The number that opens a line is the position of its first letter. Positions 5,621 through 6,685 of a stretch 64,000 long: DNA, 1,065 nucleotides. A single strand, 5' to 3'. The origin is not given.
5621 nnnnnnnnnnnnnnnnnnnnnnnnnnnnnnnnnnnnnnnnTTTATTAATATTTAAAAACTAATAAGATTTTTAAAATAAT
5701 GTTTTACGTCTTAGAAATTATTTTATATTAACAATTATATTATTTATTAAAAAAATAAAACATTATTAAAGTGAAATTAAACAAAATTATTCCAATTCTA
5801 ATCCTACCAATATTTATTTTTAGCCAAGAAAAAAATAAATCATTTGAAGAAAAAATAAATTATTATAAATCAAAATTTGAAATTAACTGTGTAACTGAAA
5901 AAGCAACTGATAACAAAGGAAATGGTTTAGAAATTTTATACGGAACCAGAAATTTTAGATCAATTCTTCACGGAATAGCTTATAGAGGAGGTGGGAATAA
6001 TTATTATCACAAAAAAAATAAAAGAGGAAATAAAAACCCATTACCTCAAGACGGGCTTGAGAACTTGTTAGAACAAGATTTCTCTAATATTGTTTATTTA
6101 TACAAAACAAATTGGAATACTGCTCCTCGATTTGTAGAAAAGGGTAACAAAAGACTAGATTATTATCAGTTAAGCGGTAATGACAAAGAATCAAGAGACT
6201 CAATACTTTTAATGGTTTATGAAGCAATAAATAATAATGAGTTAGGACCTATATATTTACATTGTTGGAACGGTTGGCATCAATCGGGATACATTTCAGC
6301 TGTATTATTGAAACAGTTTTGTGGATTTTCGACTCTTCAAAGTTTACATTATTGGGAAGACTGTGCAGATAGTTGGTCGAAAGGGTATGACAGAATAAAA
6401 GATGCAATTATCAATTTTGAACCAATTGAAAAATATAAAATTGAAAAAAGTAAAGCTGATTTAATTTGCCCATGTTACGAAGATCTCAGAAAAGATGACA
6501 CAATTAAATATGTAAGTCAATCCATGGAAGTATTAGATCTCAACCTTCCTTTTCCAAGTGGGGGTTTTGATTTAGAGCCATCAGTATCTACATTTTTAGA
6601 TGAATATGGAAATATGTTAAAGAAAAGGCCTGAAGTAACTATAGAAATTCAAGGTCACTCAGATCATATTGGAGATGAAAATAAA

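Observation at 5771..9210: Translationally coupled pair: peptidoglycan-anchored PTP-like pseudo-phosphatase (OmpA x2 + LysM) and a secreted CotH-family kinase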

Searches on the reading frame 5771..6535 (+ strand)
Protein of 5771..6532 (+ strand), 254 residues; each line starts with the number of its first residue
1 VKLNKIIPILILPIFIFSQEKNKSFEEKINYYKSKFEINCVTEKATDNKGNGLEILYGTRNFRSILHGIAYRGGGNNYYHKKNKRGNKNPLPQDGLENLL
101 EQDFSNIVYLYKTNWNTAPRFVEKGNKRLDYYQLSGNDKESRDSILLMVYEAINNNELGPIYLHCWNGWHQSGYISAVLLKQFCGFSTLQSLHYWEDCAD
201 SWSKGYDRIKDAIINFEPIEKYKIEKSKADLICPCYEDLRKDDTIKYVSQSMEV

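Call 6: search_solved_structures(query=window:5825-6499:+, max_evalue=10, show_alignments=3)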
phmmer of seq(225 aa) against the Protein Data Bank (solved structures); distinct sequences matched with E-value up to 10: 2.
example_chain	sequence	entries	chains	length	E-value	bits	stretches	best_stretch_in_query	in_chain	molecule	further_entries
1xri_A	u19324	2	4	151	1.3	11.7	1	88-163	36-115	At1g05000 | Probable tyrosine-protein phosphatase At1g05000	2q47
7mok_A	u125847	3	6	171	1.8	11.3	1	88-163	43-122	Tyrosine-protein phosphatase DSP1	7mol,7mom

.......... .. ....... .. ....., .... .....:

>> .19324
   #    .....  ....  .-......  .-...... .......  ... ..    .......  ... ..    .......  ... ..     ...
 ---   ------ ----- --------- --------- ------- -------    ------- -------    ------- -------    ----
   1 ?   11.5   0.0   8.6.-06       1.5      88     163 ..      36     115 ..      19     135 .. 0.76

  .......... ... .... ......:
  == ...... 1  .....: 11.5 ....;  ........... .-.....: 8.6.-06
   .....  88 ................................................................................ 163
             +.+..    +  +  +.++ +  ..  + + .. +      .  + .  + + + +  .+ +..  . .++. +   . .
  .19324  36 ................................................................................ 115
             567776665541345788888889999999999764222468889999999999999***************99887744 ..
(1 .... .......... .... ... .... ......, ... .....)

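Call 7: find_homologous_proteins(query=window:5771-6532:+, max_evalue=0.001)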
Query seq(254 aa) (254 aa): 399 proteins with E <= 0.001 among 666 candidates; the best 120 are listed.
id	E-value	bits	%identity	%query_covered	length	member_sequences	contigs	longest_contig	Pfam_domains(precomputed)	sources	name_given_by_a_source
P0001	3.1e-99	350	62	91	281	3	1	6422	-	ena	-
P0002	1.1e-98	348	62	91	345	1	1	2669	PF00691.26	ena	-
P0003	2.0e-98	347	59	95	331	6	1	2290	-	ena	-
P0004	1.3e-94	335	65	83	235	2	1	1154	-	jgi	-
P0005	2.1e-94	334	60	91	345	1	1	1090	PF00691.26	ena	-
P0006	1.2e-87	312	62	82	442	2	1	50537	PF00691.26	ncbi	ncbi:MAG: OmpA family protein [Flavobacteriales bacterium]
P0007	4.9e-85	303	54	96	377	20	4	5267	PF00691.26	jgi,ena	-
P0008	3.3e-79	284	52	91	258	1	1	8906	-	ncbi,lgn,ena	-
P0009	1.1e-78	282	53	91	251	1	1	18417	-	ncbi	-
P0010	2.0e-78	282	52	89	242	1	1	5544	-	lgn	-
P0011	4.2e-78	281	56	82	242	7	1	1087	-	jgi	-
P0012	2.8e-77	278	53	83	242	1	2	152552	-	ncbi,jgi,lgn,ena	-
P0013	1.1e-76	276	54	89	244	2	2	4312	-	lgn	-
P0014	1.2e-76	276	52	85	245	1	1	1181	-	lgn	-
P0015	1.8e-76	275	51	90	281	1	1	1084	-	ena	-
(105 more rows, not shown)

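Call 10: find_encoding_contigs(protein=P0006, flank=8000, max_places=3)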
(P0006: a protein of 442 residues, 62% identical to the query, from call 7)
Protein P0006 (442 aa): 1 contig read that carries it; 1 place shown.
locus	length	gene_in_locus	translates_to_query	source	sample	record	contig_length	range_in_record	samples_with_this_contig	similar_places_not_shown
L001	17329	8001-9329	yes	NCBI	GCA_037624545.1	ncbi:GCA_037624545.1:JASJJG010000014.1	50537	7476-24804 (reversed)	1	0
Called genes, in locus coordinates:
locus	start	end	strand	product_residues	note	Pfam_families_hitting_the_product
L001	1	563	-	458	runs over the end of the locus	PF05576:Peptidase_S37, PF05577:Peptidase_S28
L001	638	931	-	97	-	PF04977:DivIC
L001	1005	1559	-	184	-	PF07566:DUF1543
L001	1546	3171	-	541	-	PF13600:DUF4140, PF13598:DUF4139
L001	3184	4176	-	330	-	PF14054:DUF4249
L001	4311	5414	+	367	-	PF02812:ELFV_dehydrog_N, PF00208:ELFV_dehydrog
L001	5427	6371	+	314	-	PF01029:NusB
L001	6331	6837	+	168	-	PF07610:DUF1573, PF22544:HYDIN_VesB_CFA65-like_Ig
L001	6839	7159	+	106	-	PF02699:YajC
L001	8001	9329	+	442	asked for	PF00691:OmpA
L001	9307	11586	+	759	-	PF08757:CotH, PF00932:LTD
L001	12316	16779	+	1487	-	-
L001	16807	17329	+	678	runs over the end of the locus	PF00724:Oxidored_FMN, PF00070:Pyr_redox (faint), PF03486:HI0933_like (faint), PF07992:Pyr_redox_2, PF12831:FAD_oxidored (faint), PF13738:Pyr_redox_3 (faint), PF13450:NAD_binding_8 (weak)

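Call 11: find_encoding_contigs(protein=P0012, flank=6000, max_places=2)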
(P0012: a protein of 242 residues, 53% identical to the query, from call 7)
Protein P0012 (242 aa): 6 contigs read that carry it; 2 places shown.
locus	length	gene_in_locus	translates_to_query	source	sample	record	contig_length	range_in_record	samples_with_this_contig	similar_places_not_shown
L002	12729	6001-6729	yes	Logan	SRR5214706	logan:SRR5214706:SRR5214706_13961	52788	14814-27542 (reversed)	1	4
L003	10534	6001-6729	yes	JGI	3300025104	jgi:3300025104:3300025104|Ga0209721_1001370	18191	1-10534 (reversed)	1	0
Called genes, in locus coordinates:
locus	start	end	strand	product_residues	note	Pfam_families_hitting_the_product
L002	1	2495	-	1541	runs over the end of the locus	PF00501:AMP-binding, PF23562:AMP-binding_C_3, PF00583:Acetyltransf_1, PF13508:Acetyltransf_7, PF13673:Acetyltransf_10, PF14542:Acetyltransf_CG (weak)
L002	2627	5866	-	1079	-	PF15902:Sortilin-Vps10 (weak), PF18962:Por_Secre_tail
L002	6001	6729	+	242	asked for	-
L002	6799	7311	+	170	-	PF12099:DUF3575 (weak)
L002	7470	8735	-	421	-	PF00180:Iso_dh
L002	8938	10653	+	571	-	PF03065:Glyco_hydro_57, PF09210:BE_C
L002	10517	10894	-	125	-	-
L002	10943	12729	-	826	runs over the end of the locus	PF13185:GAF_2 (weak), PF01590:GAF (faint), PF13185:GAF_2 (weak), PF00990:GGDEF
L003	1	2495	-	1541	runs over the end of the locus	PF00501:AMP-binding, PF23562:AMP-binding_C_3, PF00583:Acetyltransf_1, PF13508:Acetyltransf_7, PF13673:Acetyltransf_10, PF14542:Acetyltransf_CG (weak)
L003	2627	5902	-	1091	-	PF15902:Sortilin-Vps10 (weak), PF18962:Por_Secre_tail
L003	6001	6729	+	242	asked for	-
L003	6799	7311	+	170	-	PF12099:DUF3575 (weak)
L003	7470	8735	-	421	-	PF00180:Iso_dh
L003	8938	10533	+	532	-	?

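Call 12: find_related_loci(query=A1, collection=genome_contigs, flank=10000)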
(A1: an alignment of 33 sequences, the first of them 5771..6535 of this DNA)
Query A1 (255 aa) in genome_contigs; peptide patterns used: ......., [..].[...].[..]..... (x = any residue, [..] = any of these).
422 stretches matched a pattern; 378 encode a relative of the query (tblastn E <= 1e-3); the best 80 are kept; 80 distinct loci.
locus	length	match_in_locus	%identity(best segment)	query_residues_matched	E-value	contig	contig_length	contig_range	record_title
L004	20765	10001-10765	98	1-255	3e-172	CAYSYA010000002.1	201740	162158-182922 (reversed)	MAG TPA_asm: uncultured Flavobacteriales bacterium isolate binchicken_co76_28 genome assembly, contig: NODE_28_length_20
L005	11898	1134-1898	82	1-255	2e-146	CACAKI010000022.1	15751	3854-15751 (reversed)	uncultured Bacteroidetes bacterium isolate AG-343-M05 genome assembly, contig: AG-343-M05_NODE_22, whole genome shotgun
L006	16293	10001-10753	82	5-255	3e-142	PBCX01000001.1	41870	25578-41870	MAG: Flavobacteriales bacterium isolate SP39 274, whole genome shotgun sequence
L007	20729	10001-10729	60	15-255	4e-102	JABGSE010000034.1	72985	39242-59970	MAG: Flavobacteriales bacterium isolate SI034_bin10 k141_530502, whole genome shotgun sequence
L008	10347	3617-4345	60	7-246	4e-102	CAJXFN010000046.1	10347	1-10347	MAG TPA_asm: uncultured Flavobacteriales bacterium isolate ERR599160_bin.134_MetaBAT_v2.12.1_MAG genome assembly, contig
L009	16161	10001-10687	62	19-245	9e-99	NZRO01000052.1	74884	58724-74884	MAG: Flavobacteriales bacterium isolate EAC33 82327, whole genome shotgun sequence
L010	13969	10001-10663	64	27-245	2e-98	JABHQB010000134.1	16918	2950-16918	MAG: Flavobacteriales bacterium isolate SI037S4_bin7 k141_1730492, whole genome shotgun sequence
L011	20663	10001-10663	64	27-245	3e-98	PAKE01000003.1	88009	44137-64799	MAG: Flavobacteriales bacterium isolate SAT77 473, whole genome shotgun sequence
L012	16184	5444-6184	57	5-244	3e-97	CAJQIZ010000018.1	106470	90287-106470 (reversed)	MAG: uncultured Flavobacteriales bacterium isolate 0.2_20180419_Bin_72_1 genome assembly, contig: c_000000000066, whole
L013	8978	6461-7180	55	8-245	6e-93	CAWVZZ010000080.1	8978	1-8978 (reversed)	MAG TPA_asm: uncultured Flavobacteriales bacterium isolate ERR3589567_concoct_30 genome assembly, contig: ERZ7462743.724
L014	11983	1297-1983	59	19-244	4e-91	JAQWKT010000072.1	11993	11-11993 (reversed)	MAG: Crocinitomicaceae bacterium isolate cluster2_bin.106 k141_3112754, whole genome shotgun sequence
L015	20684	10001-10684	56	18-245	4e-88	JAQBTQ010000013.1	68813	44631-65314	MAG: Bacteroidetes bacterium isolate casp150-mb.122 NODE_958_length_68813_cov_0.155951, whole genome shotgun sequence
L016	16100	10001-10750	50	6-250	6e-85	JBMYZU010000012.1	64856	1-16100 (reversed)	MAG: Chitinophagales bacterium isolate ME_XS_2206_bin_66 ME_XS_2206_bin_66_11, whole genome shotgun sequence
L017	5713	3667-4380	54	9-242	4e-85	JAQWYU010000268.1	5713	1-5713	MAG: Flavobacteriaceae bacterium isolate cluster3_bin.65 k119_817892, whole genome shotgun sequence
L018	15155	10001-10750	50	6-250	8e-84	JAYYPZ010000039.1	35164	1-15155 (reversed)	MAG: Bacteroidota bacterium isolate DS_MAG38 DS_MAG38_0039, whole genome shotgun sequence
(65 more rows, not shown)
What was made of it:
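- On CotH kinase family (PF08757): The host is a Flavobacteriales MAG (L004 is 98% identical; call 12).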

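Call 15: predict_structure(alignment_id=A1)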
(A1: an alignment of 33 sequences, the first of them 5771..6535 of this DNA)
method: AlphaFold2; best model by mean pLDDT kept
length: 255 residues; sequences in the alignment: 33
mean_pLDDT: 90.7   pTM: 0.86
mean pLDDT of the five models: 90.7, 90.4, 89.7, 89.3, 88.4
residues with pLDDT >= 90: 201; 70-90: 23; 50-70: 28; < 50: 3
segments of 3 or more residues with pLDDT < 50: none
pLDDT, mean of each block of 10 residues (from residue 1): 56 60 92 97 95 97 98 96 93 97 98 96 97 97 98 97 92 97 98 92 85 97 98 95 68 52
secondary structure, 60 per line:
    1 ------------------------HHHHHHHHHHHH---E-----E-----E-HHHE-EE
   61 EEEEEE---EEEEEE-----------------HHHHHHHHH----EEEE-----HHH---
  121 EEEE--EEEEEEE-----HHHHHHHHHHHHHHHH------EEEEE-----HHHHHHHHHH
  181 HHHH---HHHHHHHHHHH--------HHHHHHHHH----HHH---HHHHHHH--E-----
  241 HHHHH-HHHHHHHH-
elements in order: H25-36 E59-66 E70-75 H93-101 E106-109 E121-124 E127-133 H139-154 E161-165 H171-184 H188-198 H207-215 H226-232 H241-245 H247-254
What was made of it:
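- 5879..6490 (+): PTP/DSP-fold domain (about aa 37-240), a member of an Arg-less family with no Pfam model. AlphaFold model with pLDDT 90.7 (call 15).
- On Cys-based protein tyrosine/dual-specificity phosphatase superfamily (CX5R): Model pLDDT 90.7 with strand 161-165, then the loop, then helix 171-184 (call 15).
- Model pLDDT is 90.7 (call 15).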

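Call 18: fold_search(model_id=the predicted structure, library=pdb)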
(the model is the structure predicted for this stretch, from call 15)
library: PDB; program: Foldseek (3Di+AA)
matches with E <= 10: 901; with E <= 0.001: 18
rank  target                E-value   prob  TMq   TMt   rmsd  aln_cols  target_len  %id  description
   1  4r0t_B                4.7e-05  1.00  0.36  0.53   6.4       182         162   15  Crystal structure of P. aeruginosa TpbA (C132S) in complex with pTyr (released 2015-05-06)
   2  9rib_B                1.8e-04  1.00  0.40  0.31   6.2       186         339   17  Crystal structure of C278S mutant of mouse CDC14A (released 2025-12-10)
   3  4r0t_A                3.0e-04  1.00  0.35  0.51   6.4       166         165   16  Crystal structure of P. aeruginosa TpbA (C132S) in complex with pTyr (released 2015-05-06)
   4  4r0s_A                3.0e-04  1.00  0.35  0.52   6.6       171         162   17  Crystal structure of P. aeruginosa TpbA (released 2015-05-06)
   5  4nyh_A                3.3e-04  1.00  0.40  0.54   5.2       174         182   15  Orthorhombic crystal form of pir1 dual specificity phosphatase core (released 2014-01-08)
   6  2c46_B                3.3e-04  1.00  0.37  0.45  12.5       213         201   15  CRYSTAL STRUCTURE OF THE HUMAN RNA guanylyltransferase and 5'- phosphatase (released 2005-11-01)
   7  9rib_A                4.0e-04  1.00  0.43  0.34   6.0       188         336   18  Crystal structure of C278S mutant of mouse CDC14A (released 2025-12-10)
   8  2img                  5.1e-04  1.00  0.42  0.67   3.8       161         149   15  Crystal structure of dual specificity protein phosphatase 23 from Homo sapiens in complex with ligand malate ion (released 2006-10-17)
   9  4r0s_B                5.1e-04  1.00  0.35  0.52   6.5       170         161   16  Crystal structure of P. aeruginosa TpbA (released 2015-05-06)
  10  4erc_A                5.7e-04  1.00  0.43  0.70   3.5       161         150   16  Structure of VHZ bound to metavanadate (released 2012-12-19)
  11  7mok_A                5.7e-04  1.00  0.40  0.58   5.6       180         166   16  Crystal Structure of Arabidopsis thaliana Plant and Fungi Atypical Dual Specificity Phosphatase 1(AtPFA-DSP1 ) in Comp (released 2022-03-02)
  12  8dhj_B                6.1e-04  1.00  0.34  0.36  11.7       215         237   17  Crystal structure of Clostridioides difficile Protein Tyrosine Phosphatase at pH 7.5 (released 2023-07-05)
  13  4mbb                  6.8e-04  1.00  0.39  0.51   5.3       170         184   15  Cubic crystal form of PIR1 dual specificity phosphatase core (released 2013-12-18)
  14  7mom_A                7.2e-04  1.00  0.37  0.54   5.6       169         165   15  Crystal Structure of Arabidopsis thaliana Plant and Fungi Atypical Dual Specificity Phosphatase 1(AtPFA-DSP1 ) in comp (released 2022-03-02)
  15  2c46_D                8.1e-04  0.99  0.35  0.44  11.7       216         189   13  CRYSTAL STRUCTURE OF THE HUMAN RNA guanylyltransferase and 5'- phosphatase (released 2005-11-01)
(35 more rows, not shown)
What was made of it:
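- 5879..6490 (+): Every Foldseek PDB hit with E <= 0.001 is a Cys-based phosphatase (call 18).
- On Cys-based protein tyrosine/dual-specificity phosphatase superfamily (CX5R): All 18 Foldseek PDB hits with E <= 0.001 are PTP/DSP enzymes (call 18).
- Closest known: Plant/fungal atypical dual-specificity phosphatases. Same: Same PTP/DSP fold (call 18).
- Closest known: Pseudomonas aeruginosa TpbA, a periplasmic dual-specificity phosphatase. Same: TpbA is the top structural hit (4R0T, E 4.7e-5; call 18).
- Checked: By sequence alone the phosphatase call is therefore marginal, and it needed the structure prediction to be confirmed (calls 15, 18).
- All Foldseek hits with E <= 0.001 are Cys-based phosphatases, including periplasmic TpbA, VHZ (TM 0.70), PFA-DSP1 and Siw14 (call 18).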

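Call 39: search_protein_families(library=pfam, alignment_id=A1, max_evalue=0.1)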
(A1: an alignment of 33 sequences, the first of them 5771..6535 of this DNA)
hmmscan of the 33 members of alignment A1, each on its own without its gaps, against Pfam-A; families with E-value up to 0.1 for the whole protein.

A. member 1, window:5771-6535:+ (255 aa): 1 family
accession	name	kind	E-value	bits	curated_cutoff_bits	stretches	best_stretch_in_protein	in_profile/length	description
PF03162.18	Y_phosphatase2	-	0.0011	19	27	1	119-179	49-112/165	Tyrosine phosphatase family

B. families by the number of members that match (of 33 scanned): 18 families
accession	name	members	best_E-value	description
PF03162.18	Y_phosphatase2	26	2.5e-06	Tyrosine phosphatase family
PF00782.25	DSPc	22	3.4e-06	Dual specificity phosphatase, catalytic domain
PF22785.1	Tc-R-P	15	0.002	Polymorphic toxin system, DSP-PTPase phosphatase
PF13350.11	Y_phosphatase3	13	0.00076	Tyrosine phosphatase family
PF00102.32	Y_phosphatase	8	0.01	Protein-tyrosine phosphatase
PF22741.1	PTP-NADK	5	0.0038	DSP-PTPase phosphatase fused to NAD+ Kinase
PF00691.25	OmpA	3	1.1e-30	OmpA family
PF17325.7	SPG4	1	0.013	Stationary phase protein 4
PF01055.32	Glyco_hydro_31_2nd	1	0.028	Glycosyl hydrolases family 31 TIM-barrel domain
PF13963.11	Transpos_assoc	1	0.035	Transposase-associated domain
PF17022.10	PTP2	1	0.038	Polar tube protein 2 from Microsporidia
PF09568.16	RE_MjaI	1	0.046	MjaI restriction endonuclease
PF22784.1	PTP-SAK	1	0.049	Swiss Army Knife protein, DSP-PTPase phosphatase domain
PF16251.10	bCoV_NAB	1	0.06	Betacoronavirus nucleic acid-binding (NAB)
PF04055.27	Radical_SAM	1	0.068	Radical SAM superfamily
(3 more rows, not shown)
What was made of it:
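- Of 33 members, 26 weakly match Y_phosphatase2 (call 39).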

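Call 46: search_protein_representatives(alignment_id=A1)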
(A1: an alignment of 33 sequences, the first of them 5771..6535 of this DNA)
Query: 33 sequences, 315 profile positions. Proteins with E-value up to 0.001 (for the whole library): 340; up to 1e-10: 298; up to 1e-30: 156. The best 150 are listed.
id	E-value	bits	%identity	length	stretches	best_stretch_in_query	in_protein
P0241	6.1e-143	492.1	-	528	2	31-240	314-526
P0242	4.4e-139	479.4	-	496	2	5-314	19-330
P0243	2.3e-113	394.9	-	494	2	23-314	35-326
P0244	7.7e-100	350.5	-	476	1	13-313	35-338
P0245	1.0e-89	317.2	-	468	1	19-313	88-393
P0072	5.6e-88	311.5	-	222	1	12-212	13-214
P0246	2.3e-84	299.6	-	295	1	28-242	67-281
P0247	3.4e-84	299.0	-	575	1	31-311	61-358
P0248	6.4e-84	298.2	-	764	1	23-311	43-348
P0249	3.2e-82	292.6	-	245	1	8-240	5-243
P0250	3.6e-82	292.4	-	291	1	25-240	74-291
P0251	4.8e-82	292.0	-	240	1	7-239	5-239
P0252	7.0e-82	291.5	-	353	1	32-242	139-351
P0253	1.3e-81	290.6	-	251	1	12-239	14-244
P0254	5.3e-81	288.6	-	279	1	21-239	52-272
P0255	8.7e-81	287.9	-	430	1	35-309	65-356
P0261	1.1e-77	277.7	-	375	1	32-239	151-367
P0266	4.2e-75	269.2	-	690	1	26-307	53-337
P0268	1.7e-74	267.2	-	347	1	32-239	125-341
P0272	2.9e-72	259.8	-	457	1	38-239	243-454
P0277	1.8e-71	257.2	-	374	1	23-239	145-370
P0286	5.6e-67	242.5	-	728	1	25-309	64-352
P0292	1.2e-62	228.2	-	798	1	37-251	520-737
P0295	5.7e-62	226.0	-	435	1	37-267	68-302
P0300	1.2e-60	221.7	-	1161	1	12-278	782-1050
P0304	1.3e-58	215.1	-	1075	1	37-252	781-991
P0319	4.0e-53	197.0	-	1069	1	37-270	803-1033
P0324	2.9e-51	190.9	-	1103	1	24-254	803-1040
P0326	5.8e-51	189.9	-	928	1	37-249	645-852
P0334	4.3e-49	183.7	-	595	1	41-240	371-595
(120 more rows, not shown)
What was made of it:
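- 5879..6490 (+): The HMMER search shows a discrete family of 340 clusters (call 46).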

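Call 47: search_protein_families(library=pfam, proteins=[P0300, P0304, P0319, P0324, P0326, P0292, P0248, P0266, P0334, P0241], max_evalue=0.001)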
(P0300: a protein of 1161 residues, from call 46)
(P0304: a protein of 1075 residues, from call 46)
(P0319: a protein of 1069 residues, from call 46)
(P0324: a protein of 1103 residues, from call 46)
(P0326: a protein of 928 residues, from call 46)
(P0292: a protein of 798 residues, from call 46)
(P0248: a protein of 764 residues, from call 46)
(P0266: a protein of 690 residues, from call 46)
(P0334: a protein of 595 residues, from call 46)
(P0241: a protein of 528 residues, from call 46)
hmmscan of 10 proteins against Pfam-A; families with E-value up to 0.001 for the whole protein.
P0300 (1161 aa): 3 families
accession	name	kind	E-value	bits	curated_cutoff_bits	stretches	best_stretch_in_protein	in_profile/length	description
PF08757.17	CotH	-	7.6e-40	137.8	23.8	1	183-488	3-320/322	CotH kinase protein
PF01476.26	LysM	-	1.2e-28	99.2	20.9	2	1118-1160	1-43/43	LysM domain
PF00932.25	LTD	-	6.3e-06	27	34.3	1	587-697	4-106/109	Lamin Tail Domain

P0304 (1075 aa): 2 families
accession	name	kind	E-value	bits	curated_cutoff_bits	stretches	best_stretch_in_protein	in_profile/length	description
PF08757.17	CotH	-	1.9e-32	113.5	23.8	1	169-475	3-320/322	CotH kinase protein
PF01476.26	LysM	-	6.7e-14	52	20.9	1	1034-1073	1-40/43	LysM domain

P0319 (1069 aa): 2 families
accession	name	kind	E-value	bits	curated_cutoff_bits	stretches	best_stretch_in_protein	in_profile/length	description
PF08757.17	CotH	-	4e-33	115.7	23.8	1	216-489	30-316/322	CotH kinase protein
PF01476.26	LysM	-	7.5e-11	42.3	20.9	1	1026-1068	1-42/43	LysM domain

P0324 (1103 aa): 3 families
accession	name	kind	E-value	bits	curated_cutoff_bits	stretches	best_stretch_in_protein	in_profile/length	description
PF08757.17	CotH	-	1e-29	104.5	23.8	1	192-494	4-320/322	CotH kinase protein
PF01476.26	LysM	-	2.7e-10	40.5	20.9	1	1062-1102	1-41/43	LysM domain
PF00932.25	LTD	-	2.4e-06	28.3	34.3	1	591-705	2-107/109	Lamin Tail Domain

P0326 (928 aa): 2 families
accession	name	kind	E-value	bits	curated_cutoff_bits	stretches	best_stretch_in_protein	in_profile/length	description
PF08757.17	CotH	-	1.4e-37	130.4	23.8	1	38-347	2-320/322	CotH kinase protein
PF01476.26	LysM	-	9.2e-13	48.4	20.9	1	885-927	1-42/43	LysM domain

P0292 (798 aa): 3 families
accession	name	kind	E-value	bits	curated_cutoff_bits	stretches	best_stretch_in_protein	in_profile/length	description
PF08757.17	CotH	-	4.1e-19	69.7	23.8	1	10-185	144-315/322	CotH kinase protein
PF01476.26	LysM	-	3.9e-13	49.6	20.9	1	755-796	1-41/43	LysM domain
PF00932.25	LTD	-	0.00072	20.3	34.3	0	298-401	9-104/109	Lamin Tail Domain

P0248 (764 aa): 2 families
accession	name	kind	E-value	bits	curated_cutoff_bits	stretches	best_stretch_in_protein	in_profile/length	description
PF00691.25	OmpA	-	9.6e-53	177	27.2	3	519-613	2-98/98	OmpA family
PF05359.17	DUF748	-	1.2e-09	37.3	50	0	298-343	878-922/1037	Domain of Unknown Function (DUF748)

P0266 (690 aa): 2 families
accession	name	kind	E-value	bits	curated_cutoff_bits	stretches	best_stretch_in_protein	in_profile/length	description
PF01476.26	LysM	-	2.1e-25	88.8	20.9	2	644-688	1-43/43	LysM domain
PF00691.25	OmpA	-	3.8e-22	78.9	27.2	2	407-494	2-89/98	OmpA family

P0334 (595 aa): 0 families

P0241 (528 aa): 2 families
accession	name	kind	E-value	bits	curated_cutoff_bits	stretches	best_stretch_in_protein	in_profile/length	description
PF13350.11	Y_phosphatase3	-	8.2e-05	23.1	22.2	0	419-471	104-151/240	Tyrosine phosphatase family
PF03162.18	Y_phosphatase2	-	0.00015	21.9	27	0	401-469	44-112/165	Tyrosine phosphatase family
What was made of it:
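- Independent gene fusions exist in a different domain order (call 47).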
